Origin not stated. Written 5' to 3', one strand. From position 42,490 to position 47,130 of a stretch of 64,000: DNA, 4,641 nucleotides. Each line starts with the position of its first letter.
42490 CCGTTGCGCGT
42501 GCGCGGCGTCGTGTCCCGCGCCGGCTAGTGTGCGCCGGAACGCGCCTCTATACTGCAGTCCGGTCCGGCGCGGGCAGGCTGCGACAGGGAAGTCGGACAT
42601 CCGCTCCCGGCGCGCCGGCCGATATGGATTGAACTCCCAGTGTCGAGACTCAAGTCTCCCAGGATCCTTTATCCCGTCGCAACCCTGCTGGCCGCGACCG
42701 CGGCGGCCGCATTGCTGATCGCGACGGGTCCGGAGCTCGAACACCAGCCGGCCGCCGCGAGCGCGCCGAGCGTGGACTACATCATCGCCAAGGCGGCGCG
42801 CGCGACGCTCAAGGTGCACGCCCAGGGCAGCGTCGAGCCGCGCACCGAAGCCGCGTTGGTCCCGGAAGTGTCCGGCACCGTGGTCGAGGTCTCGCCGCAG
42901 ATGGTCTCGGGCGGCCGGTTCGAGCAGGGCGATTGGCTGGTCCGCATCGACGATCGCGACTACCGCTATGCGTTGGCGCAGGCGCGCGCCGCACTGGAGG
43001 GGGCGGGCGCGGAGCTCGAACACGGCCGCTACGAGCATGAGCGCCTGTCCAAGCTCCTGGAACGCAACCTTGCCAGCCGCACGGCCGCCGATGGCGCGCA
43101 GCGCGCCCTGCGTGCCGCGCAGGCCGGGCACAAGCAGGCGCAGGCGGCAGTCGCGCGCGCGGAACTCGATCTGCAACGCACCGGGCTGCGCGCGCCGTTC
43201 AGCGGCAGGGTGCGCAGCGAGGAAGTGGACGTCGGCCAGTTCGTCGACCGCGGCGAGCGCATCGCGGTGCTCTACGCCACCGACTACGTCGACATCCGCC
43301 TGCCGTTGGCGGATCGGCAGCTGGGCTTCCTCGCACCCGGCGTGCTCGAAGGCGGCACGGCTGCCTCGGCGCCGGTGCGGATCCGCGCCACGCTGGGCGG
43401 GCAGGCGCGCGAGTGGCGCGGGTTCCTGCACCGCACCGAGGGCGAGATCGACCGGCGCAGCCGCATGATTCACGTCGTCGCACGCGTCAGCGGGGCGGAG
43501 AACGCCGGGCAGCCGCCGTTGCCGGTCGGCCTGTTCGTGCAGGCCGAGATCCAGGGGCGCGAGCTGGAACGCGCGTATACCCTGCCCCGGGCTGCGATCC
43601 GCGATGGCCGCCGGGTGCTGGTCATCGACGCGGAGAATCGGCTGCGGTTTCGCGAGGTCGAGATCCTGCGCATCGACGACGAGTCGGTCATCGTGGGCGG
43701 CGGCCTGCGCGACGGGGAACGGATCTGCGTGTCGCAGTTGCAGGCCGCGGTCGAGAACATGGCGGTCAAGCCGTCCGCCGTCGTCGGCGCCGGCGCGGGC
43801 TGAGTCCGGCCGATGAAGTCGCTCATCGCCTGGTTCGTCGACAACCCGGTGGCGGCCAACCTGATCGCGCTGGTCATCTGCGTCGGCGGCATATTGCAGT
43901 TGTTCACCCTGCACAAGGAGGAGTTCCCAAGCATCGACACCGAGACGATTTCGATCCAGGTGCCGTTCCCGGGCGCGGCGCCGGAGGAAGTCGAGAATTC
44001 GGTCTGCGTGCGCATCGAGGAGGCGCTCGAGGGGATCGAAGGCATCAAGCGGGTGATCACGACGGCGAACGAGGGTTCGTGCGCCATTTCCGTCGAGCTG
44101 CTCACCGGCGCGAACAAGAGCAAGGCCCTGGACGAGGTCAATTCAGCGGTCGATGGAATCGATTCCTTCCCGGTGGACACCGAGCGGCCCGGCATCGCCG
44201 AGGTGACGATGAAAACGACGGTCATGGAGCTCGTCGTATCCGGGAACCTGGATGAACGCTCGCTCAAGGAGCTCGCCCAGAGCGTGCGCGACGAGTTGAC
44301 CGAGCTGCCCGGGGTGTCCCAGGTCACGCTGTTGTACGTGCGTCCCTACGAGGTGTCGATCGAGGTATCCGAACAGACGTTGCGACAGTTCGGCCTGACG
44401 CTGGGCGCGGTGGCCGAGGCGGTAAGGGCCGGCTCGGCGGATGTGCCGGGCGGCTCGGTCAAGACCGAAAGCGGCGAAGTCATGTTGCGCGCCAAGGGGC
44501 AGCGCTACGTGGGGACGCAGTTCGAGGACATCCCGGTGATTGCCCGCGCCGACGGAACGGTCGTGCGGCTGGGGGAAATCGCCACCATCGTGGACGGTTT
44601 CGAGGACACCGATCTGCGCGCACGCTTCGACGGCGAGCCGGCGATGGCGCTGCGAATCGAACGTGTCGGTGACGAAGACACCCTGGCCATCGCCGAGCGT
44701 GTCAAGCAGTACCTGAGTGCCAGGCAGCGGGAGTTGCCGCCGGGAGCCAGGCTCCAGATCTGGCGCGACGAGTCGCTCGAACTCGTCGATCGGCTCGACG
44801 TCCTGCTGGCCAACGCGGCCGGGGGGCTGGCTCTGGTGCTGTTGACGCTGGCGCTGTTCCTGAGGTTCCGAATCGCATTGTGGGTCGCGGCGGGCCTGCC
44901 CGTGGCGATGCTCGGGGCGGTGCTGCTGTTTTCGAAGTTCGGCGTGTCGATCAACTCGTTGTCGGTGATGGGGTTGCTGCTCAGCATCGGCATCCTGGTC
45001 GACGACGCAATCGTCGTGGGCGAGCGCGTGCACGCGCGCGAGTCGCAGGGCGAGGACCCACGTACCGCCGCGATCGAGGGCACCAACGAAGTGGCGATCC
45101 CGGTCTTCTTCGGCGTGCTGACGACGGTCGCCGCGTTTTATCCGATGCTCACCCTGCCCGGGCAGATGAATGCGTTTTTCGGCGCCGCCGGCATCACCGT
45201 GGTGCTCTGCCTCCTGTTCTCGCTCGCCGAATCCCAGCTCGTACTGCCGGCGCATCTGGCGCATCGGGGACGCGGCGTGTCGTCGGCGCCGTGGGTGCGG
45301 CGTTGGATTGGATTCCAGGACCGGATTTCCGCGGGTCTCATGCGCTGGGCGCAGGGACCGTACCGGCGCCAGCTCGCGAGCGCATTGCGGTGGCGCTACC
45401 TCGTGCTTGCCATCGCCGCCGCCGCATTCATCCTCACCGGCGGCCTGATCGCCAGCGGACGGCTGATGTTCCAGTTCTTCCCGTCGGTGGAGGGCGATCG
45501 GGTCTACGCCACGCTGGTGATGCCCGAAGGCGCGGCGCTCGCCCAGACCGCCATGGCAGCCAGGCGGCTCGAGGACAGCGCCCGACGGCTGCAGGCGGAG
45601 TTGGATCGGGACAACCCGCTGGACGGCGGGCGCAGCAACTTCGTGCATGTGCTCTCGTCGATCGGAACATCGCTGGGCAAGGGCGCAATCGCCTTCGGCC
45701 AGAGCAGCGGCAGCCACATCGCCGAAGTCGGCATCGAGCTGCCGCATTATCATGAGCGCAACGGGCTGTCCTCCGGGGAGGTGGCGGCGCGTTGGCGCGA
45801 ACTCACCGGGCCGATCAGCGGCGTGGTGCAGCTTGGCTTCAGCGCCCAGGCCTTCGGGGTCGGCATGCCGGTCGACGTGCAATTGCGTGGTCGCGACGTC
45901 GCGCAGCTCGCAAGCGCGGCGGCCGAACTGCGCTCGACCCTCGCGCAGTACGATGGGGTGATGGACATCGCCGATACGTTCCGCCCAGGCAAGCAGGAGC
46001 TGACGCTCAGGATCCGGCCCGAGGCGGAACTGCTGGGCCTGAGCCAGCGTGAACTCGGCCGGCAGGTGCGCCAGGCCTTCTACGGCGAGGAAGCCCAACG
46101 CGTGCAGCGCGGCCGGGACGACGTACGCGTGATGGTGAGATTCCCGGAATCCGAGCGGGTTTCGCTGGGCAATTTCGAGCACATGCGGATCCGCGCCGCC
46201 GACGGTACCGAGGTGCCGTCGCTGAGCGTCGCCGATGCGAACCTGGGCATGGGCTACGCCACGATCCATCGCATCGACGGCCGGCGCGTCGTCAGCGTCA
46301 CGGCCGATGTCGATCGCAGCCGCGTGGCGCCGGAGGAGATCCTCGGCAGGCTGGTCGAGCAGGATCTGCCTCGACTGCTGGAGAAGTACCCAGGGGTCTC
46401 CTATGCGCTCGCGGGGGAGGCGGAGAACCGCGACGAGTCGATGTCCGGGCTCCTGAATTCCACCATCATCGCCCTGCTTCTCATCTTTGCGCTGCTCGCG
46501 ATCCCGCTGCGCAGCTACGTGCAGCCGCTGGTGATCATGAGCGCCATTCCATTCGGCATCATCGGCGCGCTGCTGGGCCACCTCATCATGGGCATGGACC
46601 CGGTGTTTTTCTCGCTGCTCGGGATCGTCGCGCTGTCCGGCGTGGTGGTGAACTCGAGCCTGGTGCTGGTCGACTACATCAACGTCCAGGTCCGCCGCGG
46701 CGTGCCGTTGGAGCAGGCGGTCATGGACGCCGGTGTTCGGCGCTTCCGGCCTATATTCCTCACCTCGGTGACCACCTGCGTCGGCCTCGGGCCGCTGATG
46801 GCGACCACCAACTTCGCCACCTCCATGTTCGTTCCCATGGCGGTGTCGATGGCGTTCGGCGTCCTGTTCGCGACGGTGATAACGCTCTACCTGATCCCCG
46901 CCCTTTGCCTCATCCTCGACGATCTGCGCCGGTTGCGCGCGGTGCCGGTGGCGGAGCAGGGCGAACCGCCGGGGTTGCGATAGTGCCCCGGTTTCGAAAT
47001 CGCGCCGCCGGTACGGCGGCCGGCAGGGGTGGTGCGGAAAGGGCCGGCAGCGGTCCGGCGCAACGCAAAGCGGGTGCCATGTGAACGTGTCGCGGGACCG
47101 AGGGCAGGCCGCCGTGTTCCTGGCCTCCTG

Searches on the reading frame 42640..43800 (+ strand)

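Call 40: search_protein_families(library=pfam, proteins=[window:42640-43800:+], max_evalue=0.001)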
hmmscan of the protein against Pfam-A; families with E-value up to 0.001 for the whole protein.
window:42640-43800:+ (387 aa): 2 families
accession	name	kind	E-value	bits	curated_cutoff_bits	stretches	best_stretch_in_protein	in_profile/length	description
PF13437.12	HlyD_3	-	4.6e-12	47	22.2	1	183-294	2-103/106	HlyD family secretion protein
PF16576.10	HlyD_D23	-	1.2e-05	25.2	30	1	59-235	6-163/214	Barrel-sandwich domain of CusB or HlyD membrane-fusion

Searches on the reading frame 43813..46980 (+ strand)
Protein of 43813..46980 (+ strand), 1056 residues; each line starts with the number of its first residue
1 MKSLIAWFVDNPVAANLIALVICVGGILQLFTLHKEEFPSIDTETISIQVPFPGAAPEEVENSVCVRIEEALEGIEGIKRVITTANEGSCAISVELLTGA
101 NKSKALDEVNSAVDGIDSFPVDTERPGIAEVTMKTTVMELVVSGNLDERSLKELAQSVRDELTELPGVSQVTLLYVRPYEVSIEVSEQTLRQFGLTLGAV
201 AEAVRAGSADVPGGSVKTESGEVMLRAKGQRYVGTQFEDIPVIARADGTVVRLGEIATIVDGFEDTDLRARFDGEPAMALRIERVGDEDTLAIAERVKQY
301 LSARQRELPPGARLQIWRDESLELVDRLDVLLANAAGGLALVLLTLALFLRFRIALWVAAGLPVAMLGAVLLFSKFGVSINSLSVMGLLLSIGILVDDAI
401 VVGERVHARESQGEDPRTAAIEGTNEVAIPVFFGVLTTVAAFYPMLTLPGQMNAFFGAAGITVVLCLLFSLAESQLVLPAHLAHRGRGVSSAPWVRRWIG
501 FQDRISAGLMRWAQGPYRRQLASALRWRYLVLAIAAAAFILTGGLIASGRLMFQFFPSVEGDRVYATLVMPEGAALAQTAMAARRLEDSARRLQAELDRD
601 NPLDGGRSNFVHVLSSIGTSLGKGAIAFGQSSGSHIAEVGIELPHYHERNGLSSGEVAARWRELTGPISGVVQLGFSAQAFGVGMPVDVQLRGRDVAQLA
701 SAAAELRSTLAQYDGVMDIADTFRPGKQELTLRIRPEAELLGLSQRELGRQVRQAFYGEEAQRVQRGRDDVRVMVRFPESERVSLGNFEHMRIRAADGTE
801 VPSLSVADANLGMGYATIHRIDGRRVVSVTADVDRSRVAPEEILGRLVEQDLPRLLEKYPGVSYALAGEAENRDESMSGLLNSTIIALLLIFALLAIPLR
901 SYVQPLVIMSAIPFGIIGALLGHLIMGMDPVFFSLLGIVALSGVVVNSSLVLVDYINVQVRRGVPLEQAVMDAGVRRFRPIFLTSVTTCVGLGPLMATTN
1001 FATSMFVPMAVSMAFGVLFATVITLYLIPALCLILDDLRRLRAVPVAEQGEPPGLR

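Call 40: search_protein_families(library=pfam, proteins=[window:43813-46980:+], max_evalue=0.001)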
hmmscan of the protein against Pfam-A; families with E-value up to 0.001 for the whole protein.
window:43813-46980:+ (1056 aa): 3 families
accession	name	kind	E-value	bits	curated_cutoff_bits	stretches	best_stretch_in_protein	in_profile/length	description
PF00873.25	ACR_tran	-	6.9e-164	547.5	28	1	5-1034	2-1019/1021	AcrB/AcrD/AcrF family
PF03176.21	MMPL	-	1.3e-08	34.6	20.5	1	872-1035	137-302/333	MMPL family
PF02355.23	SecD_SecF_C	-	0.00043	20.2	20.5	1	338-427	38-131/189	Protein export membrane protein SecD/SecF, C-terminal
